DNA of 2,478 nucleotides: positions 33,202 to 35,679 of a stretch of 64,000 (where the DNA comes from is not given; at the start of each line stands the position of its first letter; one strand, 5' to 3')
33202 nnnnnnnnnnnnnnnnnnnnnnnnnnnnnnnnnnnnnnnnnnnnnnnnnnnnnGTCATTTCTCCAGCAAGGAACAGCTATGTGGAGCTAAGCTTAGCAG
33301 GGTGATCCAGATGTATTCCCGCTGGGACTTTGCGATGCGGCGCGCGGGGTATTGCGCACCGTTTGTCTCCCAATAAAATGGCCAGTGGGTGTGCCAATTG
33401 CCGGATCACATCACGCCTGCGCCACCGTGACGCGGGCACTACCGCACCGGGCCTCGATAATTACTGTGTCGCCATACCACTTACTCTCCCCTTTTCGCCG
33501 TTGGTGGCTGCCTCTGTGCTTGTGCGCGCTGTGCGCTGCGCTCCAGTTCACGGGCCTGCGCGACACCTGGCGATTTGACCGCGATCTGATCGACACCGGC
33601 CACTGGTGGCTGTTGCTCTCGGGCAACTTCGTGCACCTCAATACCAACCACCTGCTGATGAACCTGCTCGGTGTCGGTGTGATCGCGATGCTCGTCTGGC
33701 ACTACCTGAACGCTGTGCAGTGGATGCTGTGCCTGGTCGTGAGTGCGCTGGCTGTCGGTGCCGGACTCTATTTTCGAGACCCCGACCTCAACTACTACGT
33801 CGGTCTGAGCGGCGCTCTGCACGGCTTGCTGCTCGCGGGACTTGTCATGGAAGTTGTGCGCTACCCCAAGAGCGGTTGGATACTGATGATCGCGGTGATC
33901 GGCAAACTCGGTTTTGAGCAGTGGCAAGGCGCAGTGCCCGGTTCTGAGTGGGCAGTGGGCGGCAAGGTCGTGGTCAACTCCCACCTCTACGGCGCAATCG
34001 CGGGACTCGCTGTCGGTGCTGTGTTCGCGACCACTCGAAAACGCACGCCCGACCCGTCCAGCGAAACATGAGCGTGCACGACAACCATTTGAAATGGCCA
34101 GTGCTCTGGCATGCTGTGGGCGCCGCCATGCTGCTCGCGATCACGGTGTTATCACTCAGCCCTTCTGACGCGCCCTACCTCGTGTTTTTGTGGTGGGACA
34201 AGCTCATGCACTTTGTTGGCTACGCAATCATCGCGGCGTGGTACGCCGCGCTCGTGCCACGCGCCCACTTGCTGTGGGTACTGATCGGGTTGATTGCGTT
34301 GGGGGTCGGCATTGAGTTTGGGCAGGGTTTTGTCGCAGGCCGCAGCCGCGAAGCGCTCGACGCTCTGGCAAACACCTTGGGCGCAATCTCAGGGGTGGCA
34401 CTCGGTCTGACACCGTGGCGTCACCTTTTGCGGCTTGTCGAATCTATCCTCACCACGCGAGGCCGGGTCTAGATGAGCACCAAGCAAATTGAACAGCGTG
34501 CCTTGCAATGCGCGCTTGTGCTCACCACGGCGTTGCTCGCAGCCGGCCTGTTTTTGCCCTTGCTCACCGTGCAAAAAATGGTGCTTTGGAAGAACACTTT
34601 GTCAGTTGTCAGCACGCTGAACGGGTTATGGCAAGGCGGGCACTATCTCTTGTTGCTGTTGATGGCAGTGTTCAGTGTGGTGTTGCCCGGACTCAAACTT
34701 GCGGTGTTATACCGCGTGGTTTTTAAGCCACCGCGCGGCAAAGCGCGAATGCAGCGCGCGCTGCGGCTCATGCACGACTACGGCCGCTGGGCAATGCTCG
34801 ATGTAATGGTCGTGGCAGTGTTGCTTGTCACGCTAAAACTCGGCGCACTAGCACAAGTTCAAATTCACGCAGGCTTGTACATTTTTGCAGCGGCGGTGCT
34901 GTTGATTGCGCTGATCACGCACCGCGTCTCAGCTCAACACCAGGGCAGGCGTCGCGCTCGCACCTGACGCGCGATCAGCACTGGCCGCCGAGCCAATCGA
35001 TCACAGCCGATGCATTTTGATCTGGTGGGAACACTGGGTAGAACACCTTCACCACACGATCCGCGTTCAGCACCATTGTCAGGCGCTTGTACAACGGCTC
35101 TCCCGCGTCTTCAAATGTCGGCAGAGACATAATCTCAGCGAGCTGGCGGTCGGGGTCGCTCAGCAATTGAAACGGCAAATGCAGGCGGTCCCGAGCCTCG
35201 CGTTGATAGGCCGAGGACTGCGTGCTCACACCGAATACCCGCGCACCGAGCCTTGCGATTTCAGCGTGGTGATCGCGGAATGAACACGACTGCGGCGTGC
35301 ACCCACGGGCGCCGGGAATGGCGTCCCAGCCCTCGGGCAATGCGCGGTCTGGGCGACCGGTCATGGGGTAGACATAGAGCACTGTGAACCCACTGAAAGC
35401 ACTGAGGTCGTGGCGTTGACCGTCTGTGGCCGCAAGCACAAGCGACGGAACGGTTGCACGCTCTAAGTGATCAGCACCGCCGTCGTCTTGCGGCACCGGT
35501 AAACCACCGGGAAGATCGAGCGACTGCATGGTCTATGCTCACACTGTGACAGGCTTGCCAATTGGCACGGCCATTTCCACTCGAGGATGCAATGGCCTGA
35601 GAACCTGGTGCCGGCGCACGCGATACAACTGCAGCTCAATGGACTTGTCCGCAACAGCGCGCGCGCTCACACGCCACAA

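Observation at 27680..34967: Partial T2SS operon (gspG-gspN only), divergent from a rhombosortase-VanZ-PqiA-like trio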

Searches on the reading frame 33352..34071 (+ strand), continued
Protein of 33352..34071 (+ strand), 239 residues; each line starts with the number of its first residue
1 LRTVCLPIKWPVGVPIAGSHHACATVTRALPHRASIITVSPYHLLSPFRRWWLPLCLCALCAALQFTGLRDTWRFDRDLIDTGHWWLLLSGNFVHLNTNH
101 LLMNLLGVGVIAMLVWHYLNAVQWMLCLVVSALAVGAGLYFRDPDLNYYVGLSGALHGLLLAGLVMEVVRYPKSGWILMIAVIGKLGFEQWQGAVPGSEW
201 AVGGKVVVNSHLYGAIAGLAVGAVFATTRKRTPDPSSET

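Call 31: find_encoding_contigs(protein=P0003, flank=10000, max_places=1)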
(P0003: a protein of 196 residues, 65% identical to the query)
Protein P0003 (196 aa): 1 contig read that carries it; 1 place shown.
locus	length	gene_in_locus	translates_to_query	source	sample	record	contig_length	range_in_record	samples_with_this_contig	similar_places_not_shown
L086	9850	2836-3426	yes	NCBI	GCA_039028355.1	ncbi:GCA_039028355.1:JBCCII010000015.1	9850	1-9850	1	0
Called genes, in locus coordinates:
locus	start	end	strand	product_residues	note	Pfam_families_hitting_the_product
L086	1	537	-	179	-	PF21687:T2SSK_1st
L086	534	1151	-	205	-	PF07963:N_methyl, PF11612:T2SSJ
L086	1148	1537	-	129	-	PF07963:N_methyl (weak), PF02501:T2SSI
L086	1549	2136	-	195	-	PF07963:N_methyl (weak), PF12019:GspH (faint)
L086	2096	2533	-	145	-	PF07963:N_methyl, PF08334:T2SSG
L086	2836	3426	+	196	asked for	PF01694:Rhomboid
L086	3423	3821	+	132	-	PF04892:VanZ-LLP1 (weak)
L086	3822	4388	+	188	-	PF04403:PqiA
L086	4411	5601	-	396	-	PF06772:LtrA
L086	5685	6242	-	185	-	PF08534:Redoxin, PF00578:AhpC-TSA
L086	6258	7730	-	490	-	PF04389:Peptidase_M28 (weak), PF01546:Peptidase_M20, PF07687:M20_dimer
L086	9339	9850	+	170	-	PF06026:Rib_5-P_isom_A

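Call 34: find_homologous_proteins(query=L019:11760-13310:-, max_evalue=1e-50)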
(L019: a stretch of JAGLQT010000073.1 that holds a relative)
Query L019:11760-13310:- (516 aa): 8000 proteins with E <= 1e-50 among 8000 candidates; the best 120 are listed.
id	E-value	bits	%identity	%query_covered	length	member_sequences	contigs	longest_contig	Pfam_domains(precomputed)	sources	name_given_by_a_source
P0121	0.0e+0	1030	93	97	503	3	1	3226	PF05157.21,PF00437.27,PF22341.2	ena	-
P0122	0.0e+0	1025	92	97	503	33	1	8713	PF05157.21,PF00437.27,PF22341.2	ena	-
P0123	0.0e+0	1018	93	97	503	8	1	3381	PF05157.21,PF00437.27,PF22341.2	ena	-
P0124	3.3e-296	1000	90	97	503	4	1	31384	PF05157.21,PF00437.27,PF22341.2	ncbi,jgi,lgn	-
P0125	4.3e-294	994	90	97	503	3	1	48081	PF05157.21,PF00437.27,PF22341.2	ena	-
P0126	5.8e-290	980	90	97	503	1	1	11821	PF05157.21,PF00437.27,PF22341.2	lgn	-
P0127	2.9e-288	974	89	97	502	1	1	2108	PF05157.21,PF00437.27,PF22341.2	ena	-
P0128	1.3e-281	952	86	97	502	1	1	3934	PF05157.21,PF00437.27,PF22341.2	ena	-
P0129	3.7e-276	934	87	94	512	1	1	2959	PF05157.21,PF00437.27,PF22341.2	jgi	-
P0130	3.0e-275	931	85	98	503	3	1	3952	PF05157.21,PF00437.27,PF22341.2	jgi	jgi:general secretion pathway protein E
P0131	2.1e-273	925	84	95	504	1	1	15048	PF05157.21,PF00437.27,PF22341.2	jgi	jgi:general secretion pathway protein E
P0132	3.3e-271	918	83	98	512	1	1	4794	PF05157.21,PF00437.27,PF22341.2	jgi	-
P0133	6.6e-270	914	83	97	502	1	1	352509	PF05157.21,PF00437.27,PF22341.2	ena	-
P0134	6.7e-266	901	82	98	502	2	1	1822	PF05157.21,PF00437.27,PF22341.2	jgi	-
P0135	1.7e-265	899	83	95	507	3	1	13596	PF05157.21,PF00437.27,PF22341.2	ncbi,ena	-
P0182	1.3e-257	873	79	98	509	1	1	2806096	PF05157.21,PF00437.27,PF22341.2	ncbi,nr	ncbi:MAG: type II secretion system ATPase GspE [Thiotrichales bacterium]|nr:MAG: type II secretion s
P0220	1.3e-254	863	79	96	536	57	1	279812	PF05157.21,PF00437.27,PF22341.2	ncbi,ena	-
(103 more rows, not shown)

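Call 35: find_encoding_contigs(protein=P0220, flank=10000, max_places=2)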
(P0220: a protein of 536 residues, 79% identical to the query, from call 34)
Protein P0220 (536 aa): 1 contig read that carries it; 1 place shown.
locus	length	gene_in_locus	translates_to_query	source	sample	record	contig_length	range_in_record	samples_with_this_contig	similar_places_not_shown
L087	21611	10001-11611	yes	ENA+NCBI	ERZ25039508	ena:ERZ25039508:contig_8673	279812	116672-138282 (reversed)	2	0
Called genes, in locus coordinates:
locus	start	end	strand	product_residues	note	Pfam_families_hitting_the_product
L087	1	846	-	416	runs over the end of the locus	PF05134:T2SSL, PF12693:GspL_C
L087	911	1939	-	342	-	PF21687:T2SSK_1st, PF12836:HHH_3 (weak), PF03934:T2SSK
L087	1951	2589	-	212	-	PF07963:N_methyl, PF11612:T2SSJ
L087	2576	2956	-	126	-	PF07963:N_methyl, PF02501:T2SSI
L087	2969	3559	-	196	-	PF07963:N_methyl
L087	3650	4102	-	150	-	PF07963:N_methyl, PF08334:T2SSG, PF22434:PilW_C (weak)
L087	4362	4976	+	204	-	PF01694:Rhomboid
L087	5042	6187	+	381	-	PF00561:Abhydrolase_1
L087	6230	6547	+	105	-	PF07021:MetW, PF13489:Methyltransf_23, PF13847:Methyltransf_31, PF08241:Methyltransf_11, PF08242:Methyltransf_12 (weak), PF13649:Methyltransf_25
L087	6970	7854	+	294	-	PF11356:T2SSC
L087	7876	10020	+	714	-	PF21305:type_II_gspD_N0, PF03958:Secretin_N, PF00263:Secretin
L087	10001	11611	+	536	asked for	PF05157:MshEN (weak), PF22341:GSPE_N1E, PF00437:T2SSE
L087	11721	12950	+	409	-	PF28597:T2SSF_N, PF00482:T2SSF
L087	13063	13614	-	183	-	PF02325:CCB3_YggT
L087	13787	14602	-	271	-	PF03807:F420_oxidored, PF14748:P5CR_dimer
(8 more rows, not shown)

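Call 36: find_encoding_contigs(protein=P0182, flank=10000, max_places=1)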
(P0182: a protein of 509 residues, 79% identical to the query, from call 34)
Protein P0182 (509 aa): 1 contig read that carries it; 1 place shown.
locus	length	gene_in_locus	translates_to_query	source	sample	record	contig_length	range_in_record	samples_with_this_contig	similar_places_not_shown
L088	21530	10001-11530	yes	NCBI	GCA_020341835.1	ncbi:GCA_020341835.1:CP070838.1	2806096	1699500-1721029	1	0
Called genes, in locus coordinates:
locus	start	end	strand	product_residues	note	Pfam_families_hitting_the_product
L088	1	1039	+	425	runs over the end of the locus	PF12890:DHOase, PF01979:Amidohydro_1, PF07969:Amidohydro_3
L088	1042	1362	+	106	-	PF08755:YccV-like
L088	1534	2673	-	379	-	PF00437:T2SSE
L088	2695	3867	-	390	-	PF00437:T2SSE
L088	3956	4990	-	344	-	PF00437:T2SSE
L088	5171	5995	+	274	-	PF03807:F420_oxidored, PF14748:P5CR_dimer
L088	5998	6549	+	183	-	PF02325:CCB3_YggT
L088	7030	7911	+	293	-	PF11356:T2SSC, PF13180:PDZ_2 (weak)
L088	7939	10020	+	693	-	PF21305:type_II_gspD_N0, PF03958:Secretin_N, PF00263:Secretin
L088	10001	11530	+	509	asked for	PF05157:MshEN (weak), PF22341:GSPE_N1E, PF00437:T2SSE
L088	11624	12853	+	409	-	PF28597:T2SSF_N, PF00482:T2SSF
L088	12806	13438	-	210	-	PF01694:Rhomboid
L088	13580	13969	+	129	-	PF08334:T2SSG, PF22434:PilW_C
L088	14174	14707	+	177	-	PF07963:N_methyl, PF12019:GspH (weak)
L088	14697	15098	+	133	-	PF07963:N_methyl, PF02501:T2SSI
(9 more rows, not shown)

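Call 61: search_solved_structures(query=A1, max_evalue=0.01, show_alignments=1)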
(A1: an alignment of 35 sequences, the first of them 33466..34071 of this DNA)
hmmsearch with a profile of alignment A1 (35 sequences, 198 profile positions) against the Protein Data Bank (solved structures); distinct sequences matched with E-value up to 0.01: 11.
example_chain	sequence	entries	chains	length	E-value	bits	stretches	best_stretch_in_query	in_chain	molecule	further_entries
2nr9_A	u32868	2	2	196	4.1e-05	26.3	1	13-122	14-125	Protein glpG homolog | Rhomboid protease glpG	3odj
2xov_A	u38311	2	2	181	0.0032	20.1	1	10-148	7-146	RHOMBOID PROTEASE GLPG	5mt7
3b45_A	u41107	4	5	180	0.0035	20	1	10-148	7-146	glpG | RHOMBOID PROTEASE GLPG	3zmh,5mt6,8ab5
2ic8_A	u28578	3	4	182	0.0042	19.7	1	10-148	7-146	Protein glpG | Rhomboid protease glpG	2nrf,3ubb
3zot_A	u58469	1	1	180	0.0047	19.5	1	10-148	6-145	RHOMBOID PROTEASE GLPG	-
2xow_A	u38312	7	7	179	0.0051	19.4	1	10-148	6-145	RHOMBOID PROTEASE GLPG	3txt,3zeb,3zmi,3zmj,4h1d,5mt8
2irv_A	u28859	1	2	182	0.0054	19.3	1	10-148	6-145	Protein glpG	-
4qo0_A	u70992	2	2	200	0.0055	19.3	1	10-185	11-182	Rhomboid protease GlpG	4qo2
4qnz_A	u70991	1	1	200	0.0062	19.2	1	10-185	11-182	Rhomboid protease GlpG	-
2o7l_A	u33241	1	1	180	0.0072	18.9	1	10-148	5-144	Protein glpG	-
6vj8_A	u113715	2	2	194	0.0096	18.5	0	10-148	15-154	Rhomboid family intramembrane serine protease GlpG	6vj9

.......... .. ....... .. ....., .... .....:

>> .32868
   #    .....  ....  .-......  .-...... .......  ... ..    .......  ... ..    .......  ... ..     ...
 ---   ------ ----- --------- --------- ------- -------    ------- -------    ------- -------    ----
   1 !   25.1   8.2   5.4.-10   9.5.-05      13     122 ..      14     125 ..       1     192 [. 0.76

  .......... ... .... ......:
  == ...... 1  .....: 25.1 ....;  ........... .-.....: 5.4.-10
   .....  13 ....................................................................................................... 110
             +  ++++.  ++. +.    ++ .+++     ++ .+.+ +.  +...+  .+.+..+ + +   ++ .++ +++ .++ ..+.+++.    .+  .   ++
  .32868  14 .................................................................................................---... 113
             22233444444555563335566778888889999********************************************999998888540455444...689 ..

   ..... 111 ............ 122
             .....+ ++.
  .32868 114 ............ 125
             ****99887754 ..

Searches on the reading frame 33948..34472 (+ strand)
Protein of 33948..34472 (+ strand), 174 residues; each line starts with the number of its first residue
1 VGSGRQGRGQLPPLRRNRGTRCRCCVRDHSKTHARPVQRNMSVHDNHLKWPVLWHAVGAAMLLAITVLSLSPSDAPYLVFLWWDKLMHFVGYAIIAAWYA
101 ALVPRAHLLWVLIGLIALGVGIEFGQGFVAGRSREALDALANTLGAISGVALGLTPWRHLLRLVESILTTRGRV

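Call 5: search_protein_families(library=pfam, proteins=[window:33948-34472:+], max_evalue=0.01)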
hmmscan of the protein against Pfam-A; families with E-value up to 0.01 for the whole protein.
window:33948-34472:+ (174 aa): 1 family
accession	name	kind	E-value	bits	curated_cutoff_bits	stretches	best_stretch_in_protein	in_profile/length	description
PF04892.17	VanZ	-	1.2e-07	32.8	30.1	1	79-152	55-121/126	VanZ like family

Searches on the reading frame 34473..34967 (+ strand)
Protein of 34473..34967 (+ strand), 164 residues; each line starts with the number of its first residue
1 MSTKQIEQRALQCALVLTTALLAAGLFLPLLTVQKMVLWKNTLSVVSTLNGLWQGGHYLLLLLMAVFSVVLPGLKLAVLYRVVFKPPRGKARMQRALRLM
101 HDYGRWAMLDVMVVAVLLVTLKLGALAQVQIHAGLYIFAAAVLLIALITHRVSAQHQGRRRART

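Call 4: search_protein_families(library=ncbifam, proteins=[window:34473-34967:+], max_evalue=0.01)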
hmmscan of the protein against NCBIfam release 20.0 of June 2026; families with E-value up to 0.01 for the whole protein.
window:34473-34967:+ (164 aa): 2 families
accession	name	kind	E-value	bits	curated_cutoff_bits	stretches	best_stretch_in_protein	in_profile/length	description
NF011683.0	PRK15103.1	equivalog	4.6e-11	42.4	562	1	12-147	254-395/421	membrane integrity-associated transporter subunit PqiA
TIGR00155.1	pqiA_fam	subfamily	7.3e-11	41.8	260.35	1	14-150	254-393/403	PqiA/YebS family transporter subunit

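Call 7: search_protein_families(library=pfam, proteins=[window:34473-34967:+], max_evalue=0.001)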
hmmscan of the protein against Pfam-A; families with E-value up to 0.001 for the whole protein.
window:34473-34967:+ (164 aa): 1 family
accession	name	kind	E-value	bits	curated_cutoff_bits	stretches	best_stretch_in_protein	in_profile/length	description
PF04403.18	PqiA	-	9.9e-21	74.7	23.8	1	14-154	6-148/156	Paraquat-inducible protein A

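Call 46: find_related_loci(query=A3, collection=metagenome_contigs, flank=6000)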
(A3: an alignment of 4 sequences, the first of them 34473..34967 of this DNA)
Query A3 (164 aa) in metagenome_contigs; peptide patterns used: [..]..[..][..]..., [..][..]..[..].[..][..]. (x = any residue, [..] = any of these).
366 stretches matched a pattern; 143 encode a relative of the query (tblastn E <= 1e-3); the best 80 are kept; 80 distinct loci.
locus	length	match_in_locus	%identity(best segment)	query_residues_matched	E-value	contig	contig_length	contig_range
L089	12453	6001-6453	50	2-152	4e-46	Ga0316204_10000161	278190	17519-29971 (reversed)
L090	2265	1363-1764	54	19-152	2e-46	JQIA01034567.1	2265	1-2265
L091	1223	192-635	49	15-162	5e-46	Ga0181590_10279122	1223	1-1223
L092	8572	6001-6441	52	6-152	3e-44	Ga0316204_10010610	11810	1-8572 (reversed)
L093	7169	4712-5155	49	10-157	4e-43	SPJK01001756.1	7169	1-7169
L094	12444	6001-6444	50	11-157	2e-43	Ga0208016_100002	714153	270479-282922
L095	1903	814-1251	51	7-152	2e-43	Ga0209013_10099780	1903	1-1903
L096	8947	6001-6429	49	11-153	2e-42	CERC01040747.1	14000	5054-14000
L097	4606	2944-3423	46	1-160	3e-42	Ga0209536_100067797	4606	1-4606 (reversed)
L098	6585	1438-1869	48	7-150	7e-42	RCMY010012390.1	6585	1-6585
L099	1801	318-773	48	11-159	6e-42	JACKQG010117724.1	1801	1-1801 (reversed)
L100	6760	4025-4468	47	15-161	4e-41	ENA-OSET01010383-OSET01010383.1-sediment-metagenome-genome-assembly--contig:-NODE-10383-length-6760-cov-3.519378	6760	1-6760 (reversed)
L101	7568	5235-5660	49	11-152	2e-41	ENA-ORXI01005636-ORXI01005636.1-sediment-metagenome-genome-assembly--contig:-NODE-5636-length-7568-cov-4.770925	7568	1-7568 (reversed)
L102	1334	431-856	48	11-152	2e-42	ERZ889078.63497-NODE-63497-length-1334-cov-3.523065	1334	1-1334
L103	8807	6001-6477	44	1-159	4e-41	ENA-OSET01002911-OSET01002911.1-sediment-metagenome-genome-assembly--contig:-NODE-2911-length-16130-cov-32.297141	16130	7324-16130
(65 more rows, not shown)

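Call 62: search_solved_structures(query=A3, max_evalue=0.1)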
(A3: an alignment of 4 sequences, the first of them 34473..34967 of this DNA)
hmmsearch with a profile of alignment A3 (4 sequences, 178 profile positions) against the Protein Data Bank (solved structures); distinct sequences matched with E-value up to 0.1: 1.
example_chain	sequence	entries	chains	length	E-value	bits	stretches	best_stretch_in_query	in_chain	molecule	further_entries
9n8w_A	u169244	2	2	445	4.3e-09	39.5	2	45-159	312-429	Intermembrane transport protein YebS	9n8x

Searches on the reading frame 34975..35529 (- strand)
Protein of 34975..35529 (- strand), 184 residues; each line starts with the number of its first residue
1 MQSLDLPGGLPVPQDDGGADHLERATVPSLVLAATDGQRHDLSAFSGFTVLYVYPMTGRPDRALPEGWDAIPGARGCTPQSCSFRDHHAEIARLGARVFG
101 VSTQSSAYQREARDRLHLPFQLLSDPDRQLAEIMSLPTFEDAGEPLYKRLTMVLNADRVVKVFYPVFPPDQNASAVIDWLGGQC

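Call 7: search_protein_families(library=pfam, proteins=[window:34975-35529:-], max_evalue=0.001)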
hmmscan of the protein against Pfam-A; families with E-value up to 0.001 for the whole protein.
window:34975-35529:- (184 aa): 2 families
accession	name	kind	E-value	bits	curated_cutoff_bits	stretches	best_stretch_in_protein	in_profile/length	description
PF08534.16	Redoxin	-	1.8e-15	57.4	26.6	1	26-176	5-147/148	Redoxin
PF00578.27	AhpC-TSA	-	3.5e-15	56.5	26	1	75-161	39-122/124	AhpC/TSA family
